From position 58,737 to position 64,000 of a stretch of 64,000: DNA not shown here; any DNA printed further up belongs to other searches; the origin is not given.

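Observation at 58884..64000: Giant (at least 1703 aa) low-GC protein with no NTPase motif, translationally coupled into a housekeeping operon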

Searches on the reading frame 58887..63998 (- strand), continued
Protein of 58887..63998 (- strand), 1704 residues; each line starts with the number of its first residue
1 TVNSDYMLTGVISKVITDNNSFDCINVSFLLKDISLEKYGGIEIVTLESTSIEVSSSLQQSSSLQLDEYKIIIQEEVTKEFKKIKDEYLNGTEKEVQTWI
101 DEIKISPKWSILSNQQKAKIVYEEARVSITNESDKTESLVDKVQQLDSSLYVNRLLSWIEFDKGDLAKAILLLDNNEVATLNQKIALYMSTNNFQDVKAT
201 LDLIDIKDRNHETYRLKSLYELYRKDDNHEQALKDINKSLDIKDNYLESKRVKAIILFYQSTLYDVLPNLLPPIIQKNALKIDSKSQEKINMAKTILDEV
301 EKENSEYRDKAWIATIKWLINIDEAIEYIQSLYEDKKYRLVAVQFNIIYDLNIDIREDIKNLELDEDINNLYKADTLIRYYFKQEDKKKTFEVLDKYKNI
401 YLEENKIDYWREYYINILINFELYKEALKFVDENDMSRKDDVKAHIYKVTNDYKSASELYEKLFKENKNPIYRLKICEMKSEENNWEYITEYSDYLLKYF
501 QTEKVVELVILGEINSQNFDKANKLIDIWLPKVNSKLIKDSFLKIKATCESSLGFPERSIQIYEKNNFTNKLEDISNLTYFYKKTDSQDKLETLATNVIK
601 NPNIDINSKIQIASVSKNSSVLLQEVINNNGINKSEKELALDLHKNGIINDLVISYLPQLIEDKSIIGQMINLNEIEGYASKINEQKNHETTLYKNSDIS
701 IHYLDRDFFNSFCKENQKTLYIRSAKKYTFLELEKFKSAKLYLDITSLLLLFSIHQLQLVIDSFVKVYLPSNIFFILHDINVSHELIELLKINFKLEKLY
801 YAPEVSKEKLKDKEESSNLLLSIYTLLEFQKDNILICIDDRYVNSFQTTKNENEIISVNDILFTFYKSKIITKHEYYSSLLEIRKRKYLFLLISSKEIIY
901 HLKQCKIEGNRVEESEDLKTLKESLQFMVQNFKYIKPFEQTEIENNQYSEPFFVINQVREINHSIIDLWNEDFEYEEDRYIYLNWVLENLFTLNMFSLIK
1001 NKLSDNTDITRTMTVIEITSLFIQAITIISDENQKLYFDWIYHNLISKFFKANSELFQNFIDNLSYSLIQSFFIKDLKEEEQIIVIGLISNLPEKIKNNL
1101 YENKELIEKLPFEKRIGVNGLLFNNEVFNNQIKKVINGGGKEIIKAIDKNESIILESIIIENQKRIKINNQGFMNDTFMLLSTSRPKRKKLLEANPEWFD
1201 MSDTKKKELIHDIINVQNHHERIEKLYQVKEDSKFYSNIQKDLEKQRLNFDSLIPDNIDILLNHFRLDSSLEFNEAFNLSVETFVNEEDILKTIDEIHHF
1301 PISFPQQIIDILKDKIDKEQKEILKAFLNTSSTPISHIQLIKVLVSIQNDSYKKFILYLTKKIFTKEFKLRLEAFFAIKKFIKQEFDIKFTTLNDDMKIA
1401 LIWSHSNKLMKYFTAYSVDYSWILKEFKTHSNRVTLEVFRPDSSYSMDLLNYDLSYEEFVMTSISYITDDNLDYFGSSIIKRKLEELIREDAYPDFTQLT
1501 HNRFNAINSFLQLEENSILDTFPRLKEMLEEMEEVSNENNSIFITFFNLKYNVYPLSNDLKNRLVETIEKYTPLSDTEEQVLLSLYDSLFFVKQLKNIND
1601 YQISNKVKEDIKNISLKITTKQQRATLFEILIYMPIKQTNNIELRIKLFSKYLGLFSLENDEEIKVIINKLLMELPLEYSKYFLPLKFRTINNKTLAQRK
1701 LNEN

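Call 40: search_protein_families(library=padloc, proteins=[L001:471-1535:+, L004:7702-8769:+, L005:2148-3209:+, P0001, P0008, P0009], max_evalue=0.01)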
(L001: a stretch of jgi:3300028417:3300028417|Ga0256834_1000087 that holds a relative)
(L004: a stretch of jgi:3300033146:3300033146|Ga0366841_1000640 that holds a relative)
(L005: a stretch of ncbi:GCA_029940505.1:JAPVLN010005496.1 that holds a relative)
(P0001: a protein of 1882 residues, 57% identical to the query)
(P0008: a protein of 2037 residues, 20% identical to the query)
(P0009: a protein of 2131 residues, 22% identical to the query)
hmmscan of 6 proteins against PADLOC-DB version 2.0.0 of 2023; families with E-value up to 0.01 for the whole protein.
L001:471-1535:+ (355 aa): 6 families
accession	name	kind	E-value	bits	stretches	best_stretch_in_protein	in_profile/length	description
PDLC03854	LmuA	-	7.9e-83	276.4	1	6-340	4-335/345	-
PDLC03805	RTasMBL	-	6.4e-54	181.3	1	6-352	2-321/322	DRT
PDLC02158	Avs1a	-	4.7e-43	145.9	2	158-319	208-361/392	-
PDLC04676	PDC-M48B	-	1.1e-18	65.2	1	8-279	8-285/357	-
PDLC04677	PDC-M48B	-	1.2e-08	32.6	1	7-299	5-300/339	-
PDLC04675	PDC-M48B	-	1.9e-08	31.9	2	201-285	148-231/291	-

L004:7702-8769:+ (356 aa): 6 families
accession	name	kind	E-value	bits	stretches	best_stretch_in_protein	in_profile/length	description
PDLC03854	LmuA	-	2.3e-81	271.6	1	6-324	4-320/345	-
PDLC03805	RTasMBL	-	3.1e-53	179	1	6-324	2-296/322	DRT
PDLC02158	Avs1a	-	7.4e-44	148.5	2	197-320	240-361/392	-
PDLC04676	PDC-M48B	-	7.2e-17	59.2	1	7-275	7-280/357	-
PDLC04677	PDC-M48B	-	7.8e-10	36.5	1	7-300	5-300/339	-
PDLC04675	PDC-M48B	-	5.2e-07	27.2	1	208-287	154-232/291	-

L005:2148-3209:+ (354 aa): 7 families
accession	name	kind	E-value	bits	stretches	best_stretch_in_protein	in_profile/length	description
PDLC03854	LmuA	-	3.9e-86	287.3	1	2-335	3-332/345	-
PDLC03805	RTasMBL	-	2.7e-58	195.7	1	4-351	3-321/322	DRT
PDLC02158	Avs1a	-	1.1e-47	161.2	2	199-317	246-360/392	-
PDLC04676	PDC-M48B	-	5.9e-19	66.1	1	4-277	7-284/357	-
PDLC04677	PDC-M48B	-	2.7e-12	44.6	1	5-295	6-297/339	-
PDLC04675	PDC-M48B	-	3.9e-06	24.3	1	206-284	155-231/291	-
PDLC04674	PDC-M48B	-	0.00025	18.5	0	206-273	141-206/270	-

P0001 (1882 aa): 0 families

P0008 (2037 aa): 12 families
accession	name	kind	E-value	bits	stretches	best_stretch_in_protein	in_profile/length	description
PDLC04772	PDC-M68A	-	2.3e-21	74.9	1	6-119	4-117/253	-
PDLC00739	Effector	-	1.3e-13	49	1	14-111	15-112/378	Endonuclease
PDLC01997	SAVED1--SAVED_HNH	-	2.2e-13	48.4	1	18-114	17-111/368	-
PDLC00746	Effector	-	3e-09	34.4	1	17-113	27-122/389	Endonuclease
PDLC00742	Effector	-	5.6e-07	26.6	1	8-120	122-233/527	Endonuclease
PDLC01998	SAVED1--SAVED_HNH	-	5.8e-06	23.3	1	10-122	117-228/506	-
PDLC00740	Effector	-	9.1e-06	22.7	1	43-104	49-114/391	Endonuclease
PDLC00406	SduA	-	9.2e-06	23.9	1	17-114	28-120/326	DUF4263 domain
PDLC00749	Effector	-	1.1e-05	22.6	1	18-109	27-119/395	Endonuclease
PDLC04773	PDC-M68A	-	0.00012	20.3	1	66-118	2-54/200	-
PDLC02279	AbiEi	-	0.0051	14.6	0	994-1087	82-169/190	AbiEi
PDLC00751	Effector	-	0.0055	13.8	1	41-123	164-246/530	Endonuclease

P0009 (2131 aa): 0 families

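Call 41: search_protein_families(library=pfam, proteins=[L001:471-1535:+, L004:7702-8769:+, L005:2148-3209:+], max_evalue=0.01)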
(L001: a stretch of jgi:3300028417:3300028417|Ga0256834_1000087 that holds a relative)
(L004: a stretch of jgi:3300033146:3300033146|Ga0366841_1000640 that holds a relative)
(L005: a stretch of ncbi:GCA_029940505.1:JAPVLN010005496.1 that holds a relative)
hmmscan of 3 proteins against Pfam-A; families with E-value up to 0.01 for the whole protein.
L001:471-1535:+ (355 aa): 5 families
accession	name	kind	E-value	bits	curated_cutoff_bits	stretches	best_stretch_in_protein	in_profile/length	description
PF00753.33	Lactamase_B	-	5.5e-11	43.2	22.7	1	12-80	3-72/196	Metallo-beta-lactamase superfamily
PF16661.11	Lactamase_B_6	-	6.7e-06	26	27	1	20-75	2-59/193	Metallo-beta-lactamase superfamily domain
PF25281.1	MBL_MAP1B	-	3.7e-05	23.3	37.6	1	4-75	20-88/279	MAP1B MBL-like domain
PF19583.5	ODP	-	0.0025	18.2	27.2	1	18-108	6-103/194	ODP family beta lactamase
PF12706.13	Lactamase_B_2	-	0.0053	16.8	27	0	46-74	25-53/200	Beta-lactamase superfamily domain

L004:7702-8769:+ (356 aa): 5 families
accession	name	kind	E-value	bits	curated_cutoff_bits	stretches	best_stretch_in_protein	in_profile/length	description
PF00753.33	Lactamase_B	-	2.8e-11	44.2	22.7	1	12-79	3-71/196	Metallo-beta-lactamase superfamily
PF16661.11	Lactamase_B_6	-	4.6e-06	26.6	27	1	20-74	2-58/193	Metallo-beta-lactamase superfamily domain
PF25281.1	MBL_MAP1B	-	0.00011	21.7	37.6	1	4-73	20-86/279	MAP1B MBL-like domain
PF19583.5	ODP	-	0.0014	19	27.2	1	18-75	6-64/194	ODP family beta lactamase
PF12706.13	Lactamase_B_2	-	0.0081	16.2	27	0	26-74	2-53/200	Beta-lactamase superfamily domain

L005:2148-3209:+ (354 aa): 5 families
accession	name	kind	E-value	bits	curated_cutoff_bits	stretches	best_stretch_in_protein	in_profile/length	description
PF00753.33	Lactamase_B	-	1.2e-09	38.9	22.7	1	10-76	4-71/196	Metallo-beta-lactamase superfamily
PF25281.1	MBL_MAP1B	-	2.6e-06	27.1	37.6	1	7-72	26-88/279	MAP1B MBL-like domain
PF12706.13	Lactamase_B_2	-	2.9e-05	24.2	27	1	23-72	2-53/200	Beta-lactamase superfamily domain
PF16661.11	Lactamase_B_6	-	0.00018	21.4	27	1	17-72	2-59/193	Metallo-beta-lactamase superfamily domain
PF19583.5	ODP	-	0.0026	18.1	27.2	1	16-76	7-69/194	ODP family beta lactamase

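Call 69: list_cluster_members(proteins=[P0002, P0007, P0006, P0010])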
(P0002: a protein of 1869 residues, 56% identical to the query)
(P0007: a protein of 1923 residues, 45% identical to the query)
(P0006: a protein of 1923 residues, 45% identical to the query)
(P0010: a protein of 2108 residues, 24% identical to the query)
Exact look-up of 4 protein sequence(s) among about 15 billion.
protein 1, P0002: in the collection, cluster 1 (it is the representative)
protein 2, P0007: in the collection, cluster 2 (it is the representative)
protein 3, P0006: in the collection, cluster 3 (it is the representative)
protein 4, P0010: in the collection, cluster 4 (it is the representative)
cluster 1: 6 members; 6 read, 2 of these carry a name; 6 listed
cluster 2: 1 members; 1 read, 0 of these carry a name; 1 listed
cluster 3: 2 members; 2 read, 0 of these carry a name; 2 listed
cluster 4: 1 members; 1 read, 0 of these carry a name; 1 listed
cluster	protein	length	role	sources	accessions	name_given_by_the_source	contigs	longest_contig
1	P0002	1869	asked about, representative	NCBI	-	-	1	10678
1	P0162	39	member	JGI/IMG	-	hypothetical protein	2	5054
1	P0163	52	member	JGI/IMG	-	hypothetical protein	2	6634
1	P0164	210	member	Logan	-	-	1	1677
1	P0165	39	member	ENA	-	-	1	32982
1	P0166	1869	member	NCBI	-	-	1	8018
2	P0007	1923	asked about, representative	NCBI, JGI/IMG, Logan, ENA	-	-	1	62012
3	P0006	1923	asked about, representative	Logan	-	-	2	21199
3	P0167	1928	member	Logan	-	-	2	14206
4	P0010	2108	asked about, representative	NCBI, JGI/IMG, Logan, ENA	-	-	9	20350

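Call 84: find_encoding_contigs(protein=P0006, flank=8000, max_places=2)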
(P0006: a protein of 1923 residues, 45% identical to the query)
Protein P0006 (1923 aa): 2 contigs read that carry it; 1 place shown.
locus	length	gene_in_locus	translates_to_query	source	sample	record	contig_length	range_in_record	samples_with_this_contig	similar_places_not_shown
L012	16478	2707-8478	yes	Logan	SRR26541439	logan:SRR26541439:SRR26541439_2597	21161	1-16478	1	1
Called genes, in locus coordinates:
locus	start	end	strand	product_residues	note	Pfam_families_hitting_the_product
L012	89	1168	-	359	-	PF14659:Phage_int_SAM_3, PF22022:Phage_int_M (weak), PF00589:Phage_integrase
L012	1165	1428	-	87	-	-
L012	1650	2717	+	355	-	PF00753:Lactamase_B, PF25281:MBL_MAP1B (weak), PF16661:Lactamase_B_6 (weak)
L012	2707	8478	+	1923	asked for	-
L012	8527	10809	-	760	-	PF00962:A_deaminase (weak)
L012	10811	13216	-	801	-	-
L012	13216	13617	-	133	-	-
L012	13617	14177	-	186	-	-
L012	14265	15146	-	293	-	-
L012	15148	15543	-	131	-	-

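Call 85: find_encoding_contigs(protein=P0003, flank=5000, max_places=1)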
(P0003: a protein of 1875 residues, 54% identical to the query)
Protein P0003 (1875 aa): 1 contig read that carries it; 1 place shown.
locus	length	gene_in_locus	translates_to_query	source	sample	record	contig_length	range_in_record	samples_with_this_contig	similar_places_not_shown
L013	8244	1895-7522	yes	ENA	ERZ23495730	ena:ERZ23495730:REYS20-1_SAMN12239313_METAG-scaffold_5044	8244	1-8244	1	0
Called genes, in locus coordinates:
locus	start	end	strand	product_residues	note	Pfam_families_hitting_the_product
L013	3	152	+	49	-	?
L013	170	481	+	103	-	PF01909:NTP_transf_2, PF18765:Polbeta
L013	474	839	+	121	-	PF01934:HepT-like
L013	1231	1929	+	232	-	-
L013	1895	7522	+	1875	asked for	-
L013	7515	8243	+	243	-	?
